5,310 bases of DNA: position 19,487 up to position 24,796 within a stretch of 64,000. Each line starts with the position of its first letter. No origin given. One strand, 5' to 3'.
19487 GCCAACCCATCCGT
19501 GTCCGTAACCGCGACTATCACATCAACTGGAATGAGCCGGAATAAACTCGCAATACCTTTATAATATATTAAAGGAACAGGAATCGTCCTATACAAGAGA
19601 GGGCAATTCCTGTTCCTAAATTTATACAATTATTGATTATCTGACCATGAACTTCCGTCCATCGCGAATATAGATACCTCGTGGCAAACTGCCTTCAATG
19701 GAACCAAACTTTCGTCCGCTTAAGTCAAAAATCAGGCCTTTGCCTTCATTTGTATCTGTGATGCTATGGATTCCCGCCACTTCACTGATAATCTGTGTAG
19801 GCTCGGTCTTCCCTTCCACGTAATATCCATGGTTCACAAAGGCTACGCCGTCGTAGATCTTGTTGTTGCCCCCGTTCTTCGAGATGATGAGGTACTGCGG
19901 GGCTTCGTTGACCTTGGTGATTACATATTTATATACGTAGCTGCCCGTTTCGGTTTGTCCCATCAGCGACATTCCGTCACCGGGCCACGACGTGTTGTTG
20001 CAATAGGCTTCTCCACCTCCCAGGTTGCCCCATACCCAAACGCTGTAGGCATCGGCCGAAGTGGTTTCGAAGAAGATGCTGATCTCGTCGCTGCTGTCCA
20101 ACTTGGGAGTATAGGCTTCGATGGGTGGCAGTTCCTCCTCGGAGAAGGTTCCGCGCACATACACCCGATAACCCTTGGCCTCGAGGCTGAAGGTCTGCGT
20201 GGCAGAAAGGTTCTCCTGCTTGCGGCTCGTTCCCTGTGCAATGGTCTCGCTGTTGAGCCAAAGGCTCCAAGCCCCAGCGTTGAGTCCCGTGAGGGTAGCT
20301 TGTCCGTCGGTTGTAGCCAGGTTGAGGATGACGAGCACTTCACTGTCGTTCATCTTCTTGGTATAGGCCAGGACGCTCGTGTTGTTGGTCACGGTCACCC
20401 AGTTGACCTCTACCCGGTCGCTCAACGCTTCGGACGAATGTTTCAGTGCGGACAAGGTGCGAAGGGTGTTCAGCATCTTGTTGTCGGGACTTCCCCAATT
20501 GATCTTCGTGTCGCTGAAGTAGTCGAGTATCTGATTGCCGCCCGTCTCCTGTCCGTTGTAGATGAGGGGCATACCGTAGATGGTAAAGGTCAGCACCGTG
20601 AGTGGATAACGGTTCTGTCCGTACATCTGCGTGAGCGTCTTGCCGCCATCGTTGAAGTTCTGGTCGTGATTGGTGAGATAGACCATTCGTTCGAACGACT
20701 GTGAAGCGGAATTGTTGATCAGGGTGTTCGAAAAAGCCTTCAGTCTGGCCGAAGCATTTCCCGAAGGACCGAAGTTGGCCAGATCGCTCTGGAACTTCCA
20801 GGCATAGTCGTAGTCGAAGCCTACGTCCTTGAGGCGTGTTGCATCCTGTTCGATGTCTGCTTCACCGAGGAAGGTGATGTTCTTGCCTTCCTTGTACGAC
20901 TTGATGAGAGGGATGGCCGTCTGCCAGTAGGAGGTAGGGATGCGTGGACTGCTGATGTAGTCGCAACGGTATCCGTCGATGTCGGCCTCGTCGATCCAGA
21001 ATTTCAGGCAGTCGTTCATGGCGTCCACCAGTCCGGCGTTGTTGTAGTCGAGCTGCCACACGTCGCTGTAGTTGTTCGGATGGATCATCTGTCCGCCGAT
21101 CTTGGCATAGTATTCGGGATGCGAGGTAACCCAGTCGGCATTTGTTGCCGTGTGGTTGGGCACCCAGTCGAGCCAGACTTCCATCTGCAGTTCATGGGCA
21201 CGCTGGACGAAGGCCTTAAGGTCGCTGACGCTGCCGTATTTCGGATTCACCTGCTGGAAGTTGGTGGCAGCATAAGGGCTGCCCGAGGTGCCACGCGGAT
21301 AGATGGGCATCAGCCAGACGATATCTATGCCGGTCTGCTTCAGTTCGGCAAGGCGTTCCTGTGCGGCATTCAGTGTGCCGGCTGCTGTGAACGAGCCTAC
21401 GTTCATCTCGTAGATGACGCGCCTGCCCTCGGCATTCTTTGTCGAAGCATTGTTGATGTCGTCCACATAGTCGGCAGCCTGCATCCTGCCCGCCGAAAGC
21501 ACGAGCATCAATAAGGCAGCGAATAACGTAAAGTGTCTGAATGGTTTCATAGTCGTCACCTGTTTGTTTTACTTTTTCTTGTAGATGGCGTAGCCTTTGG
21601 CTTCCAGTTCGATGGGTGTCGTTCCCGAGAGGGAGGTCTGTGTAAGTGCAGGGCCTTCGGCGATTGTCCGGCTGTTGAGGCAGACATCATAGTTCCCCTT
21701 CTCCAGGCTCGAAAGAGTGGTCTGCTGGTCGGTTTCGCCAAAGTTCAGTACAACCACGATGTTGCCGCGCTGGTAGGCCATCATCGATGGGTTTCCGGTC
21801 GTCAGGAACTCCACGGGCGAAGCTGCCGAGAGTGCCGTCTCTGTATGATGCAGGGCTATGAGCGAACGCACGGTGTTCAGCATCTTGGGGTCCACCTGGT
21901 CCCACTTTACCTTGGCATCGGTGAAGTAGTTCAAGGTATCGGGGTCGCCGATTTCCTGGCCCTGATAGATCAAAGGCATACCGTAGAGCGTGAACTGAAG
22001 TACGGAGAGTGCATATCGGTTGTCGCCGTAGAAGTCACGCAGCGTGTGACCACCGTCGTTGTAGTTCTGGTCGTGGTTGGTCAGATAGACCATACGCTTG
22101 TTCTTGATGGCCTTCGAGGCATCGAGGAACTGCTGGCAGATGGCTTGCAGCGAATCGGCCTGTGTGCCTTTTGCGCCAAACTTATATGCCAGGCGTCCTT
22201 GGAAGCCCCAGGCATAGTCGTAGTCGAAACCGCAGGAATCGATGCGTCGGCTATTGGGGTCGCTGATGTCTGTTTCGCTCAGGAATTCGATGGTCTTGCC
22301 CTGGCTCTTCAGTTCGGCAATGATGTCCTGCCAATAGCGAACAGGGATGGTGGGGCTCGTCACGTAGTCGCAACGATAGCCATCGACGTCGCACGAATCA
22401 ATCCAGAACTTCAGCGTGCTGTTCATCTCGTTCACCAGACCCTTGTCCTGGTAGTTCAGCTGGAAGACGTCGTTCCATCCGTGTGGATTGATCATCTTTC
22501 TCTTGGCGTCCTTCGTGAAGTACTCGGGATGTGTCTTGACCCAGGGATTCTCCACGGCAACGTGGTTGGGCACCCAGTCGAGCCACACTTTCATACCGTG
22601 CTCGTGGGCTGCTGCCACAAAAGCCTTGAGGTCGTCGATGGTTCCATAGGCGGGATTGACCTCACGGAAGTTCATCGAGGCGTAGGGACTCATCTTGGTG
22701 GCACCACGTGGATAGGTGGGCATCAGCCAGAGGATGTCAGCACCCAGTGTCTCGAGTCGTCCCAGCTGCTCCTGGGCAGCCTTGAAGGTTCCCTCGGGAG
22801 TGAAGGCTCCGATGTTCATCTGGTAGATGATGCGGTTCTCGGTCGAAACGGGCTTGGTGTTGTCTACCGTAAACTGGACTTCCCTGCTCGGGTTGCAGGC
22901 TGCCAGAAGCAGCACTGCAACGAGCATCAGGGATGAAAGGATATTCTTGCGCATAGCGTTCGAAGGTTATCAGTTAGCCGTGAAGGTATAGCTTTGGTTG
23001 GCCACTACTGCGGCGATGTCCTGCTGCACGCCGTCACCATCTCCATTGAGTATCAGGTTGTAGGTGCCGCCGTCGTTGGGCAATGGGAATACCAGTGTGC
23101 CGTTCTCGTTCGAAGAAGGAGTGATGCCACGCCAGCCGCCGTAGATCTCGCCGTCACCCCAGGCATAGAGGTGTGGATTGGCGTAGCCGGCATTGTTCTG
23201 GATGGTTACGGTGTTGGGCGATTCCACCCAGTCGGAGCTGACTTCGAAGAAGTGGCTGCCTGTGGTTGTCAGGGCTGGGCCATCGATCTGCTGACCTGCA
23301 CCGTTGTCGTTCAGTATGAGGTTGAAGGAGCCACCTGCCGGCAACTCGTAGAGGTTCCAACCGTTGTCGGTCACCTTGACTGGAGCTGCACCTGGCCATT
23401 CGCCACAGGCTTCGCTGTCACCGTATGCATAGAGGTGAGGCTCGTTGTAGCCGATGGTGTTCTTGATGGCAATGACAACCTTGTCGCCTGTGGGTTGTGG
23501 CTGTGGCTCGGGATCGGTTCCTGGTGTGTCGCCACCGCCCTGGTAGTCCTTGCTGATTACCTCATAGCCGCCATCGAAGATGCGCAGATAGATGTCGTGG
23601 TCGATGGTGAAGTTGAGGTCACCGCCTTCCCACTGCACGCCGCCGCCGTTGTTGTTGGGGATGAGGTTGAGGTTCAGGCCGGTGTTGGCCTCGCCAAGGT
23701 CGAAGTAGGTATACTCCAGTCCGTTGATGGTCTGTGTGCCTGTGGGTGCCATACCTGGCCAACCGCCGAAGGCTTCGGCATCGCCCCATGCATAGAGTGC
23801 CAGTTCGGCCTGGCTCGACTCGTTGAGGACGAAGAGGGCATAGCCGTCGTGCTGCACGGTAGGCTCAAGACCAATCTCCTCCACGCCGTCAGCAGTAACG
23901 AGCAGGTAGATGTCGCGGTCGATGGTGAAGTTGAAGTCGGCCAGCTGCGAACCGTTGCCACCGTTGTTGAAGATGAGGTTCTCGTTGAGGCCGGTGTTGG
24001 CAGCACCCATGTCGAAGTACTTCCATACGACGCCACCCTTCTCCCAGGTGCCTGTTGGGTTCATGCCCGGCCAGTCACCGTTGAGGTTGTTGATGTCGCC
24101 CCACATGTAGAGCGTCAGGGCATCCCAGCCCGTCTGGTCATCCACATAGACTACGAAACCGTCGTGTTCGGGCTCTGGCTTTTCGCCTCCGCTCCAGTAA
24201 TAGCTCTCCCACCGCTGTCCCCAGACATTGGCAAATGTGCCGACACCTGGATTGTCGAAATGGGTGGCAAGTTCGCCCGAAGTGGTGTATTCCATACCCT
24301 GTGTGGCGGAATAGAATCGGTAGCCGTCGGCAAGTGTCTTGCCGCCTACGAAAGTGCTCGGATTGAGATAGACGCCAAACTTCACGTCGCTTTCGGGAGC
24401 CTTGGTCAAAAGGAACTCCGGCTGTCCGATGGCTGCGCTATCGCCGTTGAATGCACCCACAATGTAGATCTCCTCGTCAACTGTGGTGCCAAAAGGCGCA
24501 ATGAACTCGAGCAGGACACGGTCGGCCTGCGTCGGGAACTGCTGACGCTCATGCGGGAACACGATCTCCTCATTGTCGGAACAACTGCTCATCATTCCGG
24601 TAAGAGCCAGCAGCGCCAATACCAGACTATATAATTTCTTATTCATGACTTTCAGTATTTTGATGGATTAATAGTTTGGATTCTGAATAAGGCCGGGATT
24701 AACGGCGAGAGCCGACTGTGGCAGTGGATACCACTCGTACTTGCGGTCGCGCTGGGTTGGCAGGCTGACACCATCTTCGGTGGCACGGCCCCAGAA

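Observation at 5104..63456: Window-wide family of degenerate 9-11 bp phased repeat arrays at gene boundaries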

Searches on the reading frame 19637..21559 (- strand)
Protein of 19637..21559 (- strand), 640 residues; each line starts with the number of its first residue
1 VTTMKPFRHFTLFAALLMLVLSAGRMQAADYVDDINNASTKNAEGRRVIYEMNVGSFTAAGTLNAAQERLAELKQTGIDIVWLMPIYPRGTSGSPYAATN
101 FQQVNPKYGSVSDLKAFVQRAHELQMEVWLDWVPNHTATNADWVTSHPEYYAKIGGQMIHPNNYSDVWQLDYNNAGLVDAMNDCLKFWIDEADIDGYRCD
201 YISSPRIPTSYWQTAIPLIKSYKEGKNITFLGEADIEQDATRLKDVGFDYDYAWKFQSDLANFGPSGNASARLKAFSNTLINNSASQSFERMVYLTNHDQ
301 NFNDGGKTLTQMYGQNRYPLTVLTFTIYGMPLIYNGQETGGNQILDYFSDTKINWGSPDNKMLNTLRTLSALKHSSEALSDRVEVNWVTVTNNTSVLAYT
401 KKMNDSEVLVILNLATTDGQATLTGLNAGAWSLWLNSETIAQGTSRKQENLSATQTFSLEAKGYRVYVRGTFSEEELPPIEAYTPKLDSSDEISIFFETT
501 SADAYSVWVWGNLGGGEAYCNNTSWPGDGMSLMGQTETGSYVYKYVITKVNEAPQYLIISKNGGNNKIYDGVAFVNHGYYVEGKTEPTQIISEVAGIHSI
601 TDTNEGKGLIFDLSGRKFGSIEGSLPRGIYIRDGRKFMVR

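Call 98: search_protein_families(library=pfam, proteins=[window:19637-21559:-], max_evalue=0.001)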
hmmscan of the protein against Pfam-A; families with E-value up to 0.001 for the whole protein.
window:19637-21559:- (640 aa): 4 families
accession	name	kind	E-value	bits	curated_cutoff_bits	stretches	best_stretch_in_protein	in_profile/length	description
PF00128.31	Alpha-amylase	-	6.2e-32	111.8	22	2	54-150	15-105/446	Alpha amylase, catalytic domain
PF14701.12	hDGE_amylase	-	1.2e-10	41.5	27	1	60-149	18-115/439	Glycogen debranching enzyme, glucanotransferase domain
PF16657.11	Malt_amylase_C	-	0.00078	19.9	27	0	391-437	8-54/75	Maltogenic Amylase, C-terminal domain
PF02446.23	Glyco_hydro_77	-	0.00078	18.9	25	0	59-123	11-76/465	4-alpha-glucanotransferase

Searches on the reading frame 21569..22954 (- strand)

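Call 39: search_protein_families(library=pfam, proteins=[window:21569-22954:-], max_evalue=0.001)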
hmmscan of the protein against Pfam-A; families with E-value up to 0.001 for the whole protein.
window:21569-22954:- (461 aa): 2 families
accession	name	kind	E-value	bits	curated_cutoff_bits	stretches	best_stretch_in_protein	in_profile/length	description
PF00128.31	Alpha-amylase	-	1.1e-31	111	22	1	55-341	16-360/446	Alpha amylase, catalytic domain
PF02806.24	Alpha-amylase_C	-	0.00024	21.8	21.2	1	389-432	9-57/95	Alpha amylase, C-terminal all-beta domain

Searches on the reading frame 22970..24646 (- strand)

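Call 98: search_protein_families(library=pfam, proteins=[window:22970-24646:-], max_evalue=0.001)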
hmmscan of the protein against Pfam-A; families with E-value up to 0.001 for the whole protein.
window:22970-24646:- (558 aa): 1 family
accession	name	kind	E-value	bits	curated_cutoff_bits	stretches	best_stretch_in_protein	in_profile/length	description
PF16738.10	CBM26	-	1.1e-20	74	28.1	2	393-455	2-66/70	Starch-binding module 26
